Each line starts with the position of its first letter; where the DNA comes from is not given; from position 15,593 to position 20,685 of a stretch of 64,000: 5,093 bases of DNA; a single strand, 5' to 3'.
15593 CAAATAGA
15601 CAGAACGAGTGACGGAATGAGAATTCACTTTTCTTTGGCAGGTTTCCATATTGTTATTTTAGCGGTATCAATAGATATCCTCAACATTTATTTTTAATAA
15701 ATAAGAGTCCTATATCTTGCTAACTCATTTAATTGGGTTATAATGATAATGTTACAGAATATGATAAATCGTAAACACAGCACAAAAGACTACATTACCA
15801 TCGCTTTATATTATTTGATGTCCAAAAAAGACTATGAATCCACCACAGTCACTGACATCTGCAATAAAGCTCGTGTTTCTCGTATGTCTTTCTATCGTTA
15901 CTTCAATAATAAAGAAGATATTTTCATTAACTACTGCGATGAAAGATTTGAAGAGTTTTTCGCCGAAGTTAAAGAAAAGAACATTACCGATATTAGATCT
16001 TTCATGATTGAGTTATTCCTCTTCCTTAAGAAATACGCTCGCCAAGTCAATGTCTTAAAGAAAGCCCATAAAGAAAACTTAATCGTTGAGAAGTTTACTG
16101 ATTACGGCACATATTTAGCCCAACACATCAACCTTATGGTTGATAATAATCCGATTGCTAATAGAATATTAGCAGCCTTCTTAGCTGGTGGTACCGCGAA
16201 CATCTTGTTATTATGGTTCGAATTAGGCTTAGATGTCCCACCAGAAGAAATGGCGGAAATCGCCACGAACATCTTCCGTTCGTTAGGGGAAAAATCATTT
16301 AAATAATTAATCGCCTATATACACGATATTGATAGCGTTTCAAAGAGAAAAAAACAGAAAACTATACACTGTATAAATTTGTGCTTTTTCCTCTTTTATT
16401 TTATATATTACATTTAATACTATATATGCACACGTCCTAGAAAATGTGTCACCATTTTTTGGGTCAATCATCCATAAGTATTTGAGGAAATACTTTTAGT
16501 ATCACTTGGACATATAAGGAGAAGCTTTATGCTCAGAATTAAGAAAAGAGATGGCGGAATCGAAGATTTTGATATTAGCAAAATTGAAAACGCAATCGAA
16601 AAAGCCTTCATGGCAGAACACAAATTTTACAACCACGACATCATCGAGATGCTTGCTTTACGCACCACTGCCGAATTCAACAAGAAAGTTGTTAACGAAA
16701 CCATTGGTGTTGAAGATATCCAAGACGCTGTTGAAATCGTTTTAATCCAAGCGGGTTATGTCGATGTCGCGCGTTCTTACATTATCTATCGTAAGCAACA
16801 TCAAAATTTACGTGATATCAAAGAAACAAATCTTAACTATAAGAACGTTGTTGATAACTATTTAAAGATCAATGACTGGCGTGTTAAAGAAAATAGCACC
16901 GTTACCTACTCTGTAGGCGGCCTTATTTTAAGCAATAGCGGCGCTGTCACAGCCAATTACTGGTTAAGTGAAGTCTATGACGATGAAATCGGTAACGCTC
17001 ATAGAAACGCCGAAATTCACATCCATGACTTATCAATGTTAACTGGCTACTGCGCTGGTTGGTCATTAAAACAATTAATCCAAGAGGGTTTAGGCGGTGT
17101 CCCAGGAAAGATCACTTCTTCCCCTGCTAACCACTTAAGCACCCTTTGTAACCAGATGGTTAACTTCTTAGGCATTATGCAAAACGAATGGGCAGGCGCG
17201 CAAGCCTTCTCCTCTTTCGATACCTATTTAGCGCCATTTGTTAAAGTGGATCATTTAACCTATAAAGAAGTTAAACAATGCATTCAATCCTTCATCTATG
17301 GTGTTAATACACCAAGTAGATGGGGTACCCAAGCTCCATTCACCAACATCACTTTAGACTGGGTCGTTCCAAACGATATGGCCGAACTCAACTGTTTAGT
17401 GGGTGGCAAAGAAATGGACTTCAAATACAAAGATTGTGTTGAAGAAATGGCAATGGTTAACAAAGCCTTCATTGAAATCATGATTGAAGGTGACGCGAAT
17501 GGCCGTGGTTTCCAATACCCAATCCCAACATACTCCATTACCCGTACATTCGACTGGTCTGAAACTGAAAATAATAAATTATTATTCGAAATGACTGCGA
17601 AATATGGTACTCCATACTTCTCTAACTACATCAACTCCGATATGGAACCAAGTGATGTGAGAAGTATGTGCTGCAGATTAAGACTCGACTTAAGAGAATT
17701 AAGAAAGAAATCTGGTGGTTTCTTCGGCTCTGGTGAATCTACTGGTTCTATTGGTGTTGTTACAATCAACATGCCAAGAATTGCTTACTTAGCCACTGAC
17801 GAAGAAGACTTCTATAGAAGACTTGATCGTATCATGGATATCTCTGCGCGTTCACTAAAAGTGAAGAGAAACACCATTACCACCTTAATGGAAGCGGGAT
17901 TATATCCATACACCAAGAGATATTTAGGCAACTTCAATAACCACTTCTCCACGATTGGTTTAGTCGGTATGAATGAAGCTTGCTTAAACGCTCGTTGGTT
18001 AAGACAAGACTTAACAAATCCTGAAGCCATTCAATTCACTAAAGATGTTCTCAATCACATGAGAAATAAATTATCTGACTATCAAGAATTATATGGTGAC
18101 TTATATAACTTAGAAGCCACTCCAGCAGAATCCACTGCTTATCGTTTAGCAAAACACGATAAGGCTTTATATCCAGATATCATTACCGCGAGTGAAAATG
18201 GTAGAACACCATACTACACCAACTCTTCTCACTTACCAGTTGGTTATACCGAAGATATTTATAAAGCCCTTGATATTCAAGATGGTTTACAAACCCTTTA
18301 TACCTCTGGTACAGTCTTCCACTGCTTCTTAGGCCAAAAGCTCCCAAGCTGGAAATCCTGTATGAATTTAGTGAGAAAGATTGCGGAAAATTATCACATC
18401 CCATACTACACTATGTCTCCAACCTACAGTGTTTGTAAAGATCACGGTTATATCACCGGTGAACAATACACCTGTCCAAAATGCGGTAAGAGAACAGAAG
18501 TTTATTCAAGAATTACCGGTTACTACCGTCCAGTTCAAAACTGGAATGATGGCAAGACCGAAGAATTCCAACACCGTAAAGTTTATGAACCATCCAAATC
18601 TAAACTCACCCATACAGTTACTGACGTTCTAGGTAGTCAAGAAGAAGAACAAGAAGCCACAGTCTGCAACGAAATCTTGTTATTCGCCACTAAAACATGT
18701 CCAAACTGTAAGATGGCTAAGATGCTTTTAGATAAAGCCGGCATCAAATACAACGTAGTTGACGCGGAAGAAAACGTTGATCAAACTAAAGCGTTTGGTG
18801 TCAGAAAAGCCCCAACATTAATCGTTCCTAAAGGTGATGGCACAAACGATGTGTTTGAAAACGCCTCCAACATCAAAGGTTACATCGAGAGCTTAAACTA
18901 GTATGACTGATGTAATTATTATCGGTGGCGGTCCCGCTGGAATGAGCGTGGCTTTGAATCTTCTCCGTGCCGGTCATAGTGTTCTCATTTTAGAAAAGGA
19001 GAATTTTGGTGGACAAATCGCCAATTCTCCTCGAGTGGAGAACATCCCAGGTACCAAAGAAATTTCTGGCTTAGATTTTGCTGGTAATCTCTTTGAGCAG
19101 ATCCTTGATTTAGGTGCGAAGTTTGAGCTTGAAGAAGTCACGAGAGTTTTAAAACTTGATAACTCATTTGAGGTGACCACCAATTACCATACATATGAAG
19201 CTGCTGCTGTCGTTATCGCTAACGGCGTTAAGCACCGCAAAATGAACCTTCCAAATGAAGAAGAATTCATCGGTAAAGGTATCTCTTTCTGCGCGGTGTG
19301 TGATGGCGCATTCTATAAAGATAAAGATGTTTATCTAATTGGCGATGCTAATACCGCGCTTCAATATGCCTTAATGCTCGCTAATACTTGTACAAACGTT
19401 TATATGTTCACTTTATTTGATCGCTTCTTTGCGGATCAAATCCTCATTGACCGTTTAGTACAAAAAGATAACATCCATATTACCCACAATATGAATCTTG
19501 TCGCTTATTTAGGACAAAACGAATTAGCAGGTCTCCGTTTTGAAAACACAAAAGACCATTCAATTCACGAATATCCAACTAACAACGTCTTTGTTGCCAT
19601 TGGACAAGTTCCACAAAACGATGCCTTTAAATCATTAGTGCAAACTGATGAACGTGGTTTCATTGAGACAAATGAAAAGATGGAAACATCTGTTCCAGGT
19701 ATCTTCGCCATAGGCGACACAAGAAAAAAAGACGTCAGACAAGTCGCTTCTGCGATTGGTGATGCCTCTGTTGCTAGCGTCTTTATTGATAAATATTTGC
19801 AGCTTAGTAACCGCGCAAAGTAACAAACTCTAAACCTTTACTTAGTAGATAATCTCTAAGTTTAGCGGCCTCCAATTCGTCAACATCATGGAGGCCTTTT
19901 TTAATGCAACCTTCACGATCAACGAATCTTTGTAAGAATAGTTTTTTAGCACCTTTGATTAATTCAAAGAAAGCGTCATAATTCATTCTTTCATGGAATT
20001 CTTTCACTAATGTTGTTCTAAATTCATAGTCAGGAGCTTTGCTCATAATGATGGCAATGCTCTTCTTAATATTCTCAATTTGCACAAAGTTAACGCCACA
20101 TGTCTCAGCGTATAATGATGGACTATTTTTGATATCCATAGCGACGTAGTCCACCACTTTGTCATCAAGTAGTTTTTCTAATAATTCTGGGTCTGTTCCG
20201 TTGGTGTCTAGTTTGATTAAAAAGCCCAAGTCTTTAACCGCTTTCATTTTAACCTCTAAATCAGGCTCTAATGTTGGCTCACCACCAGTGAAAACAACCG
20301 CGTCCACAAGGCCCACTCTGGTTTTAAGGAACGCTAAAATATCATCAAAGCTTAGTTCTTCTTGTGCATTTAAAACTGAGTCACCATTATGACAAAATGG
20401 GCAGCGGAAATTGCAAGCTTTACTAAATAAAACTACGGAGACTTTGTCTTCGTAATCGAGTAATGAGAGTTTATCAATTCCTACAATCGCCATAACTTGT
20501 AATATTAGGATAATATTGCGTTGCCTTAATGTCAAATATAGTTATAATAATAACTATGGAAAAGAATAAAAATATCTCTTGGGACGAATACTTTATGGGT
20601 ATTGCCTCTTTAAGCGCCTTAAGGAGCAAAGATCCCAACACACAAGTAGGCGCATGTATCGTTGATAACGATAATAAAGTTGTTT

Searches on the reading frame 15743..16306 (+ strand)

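Call 85: search_protein_families(library=pfam, proteins=[window:15743-16306:+], max_evalue=0.0001)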
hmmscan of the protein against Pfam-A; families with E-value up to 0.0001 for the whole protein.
window:15743-16306:+ (187 aa): 3 families
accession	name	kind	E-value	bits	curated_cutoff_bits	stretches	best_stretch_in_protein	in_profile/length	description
PF00440.29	TetR_N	-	1.2e-10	41.5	24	1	25-62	8-45/47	Bacterial regulatory proteins, tetR family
PF13022.12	HTH_Tnp_1_2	-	3.9e-08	33.9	27.9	1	22-79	15-70/122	Helix-turn-helix of insertion element transposase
PF14278.11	TetR_C_8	-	3.2e-07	30.8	26.1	1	85-178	4-101/103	Transcriptional regulator C-terminal region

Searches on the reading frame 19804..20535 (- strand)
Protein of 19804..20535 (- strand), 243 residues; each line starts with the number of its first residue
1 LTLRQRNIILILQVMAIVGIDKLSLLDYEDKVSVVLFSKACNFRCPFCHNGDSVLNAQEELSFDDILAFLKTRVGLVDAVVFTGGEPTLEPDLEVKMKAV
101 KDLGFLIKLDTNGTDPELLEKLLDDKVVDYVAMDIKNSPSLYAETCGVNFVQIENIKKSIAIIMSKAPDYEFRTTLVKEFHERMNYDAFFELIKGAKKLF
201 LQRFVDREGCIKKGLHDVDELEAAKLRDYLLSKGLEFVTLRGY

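Call 85: search_protein_families(library=pfam, proteins=[window:19804-20535:-], max_evalue=0.0001)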
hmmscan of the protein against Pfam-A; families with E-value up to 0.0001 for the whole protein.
window:19804-20535:- (243 aa): 1 family
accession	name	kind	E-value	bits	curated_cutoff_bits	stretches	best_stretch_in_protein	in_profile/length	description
PF04055.27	Radical_SAM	-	5.3e-19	69.4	29.5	1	36-161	2-134/166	Radical SAM superfamily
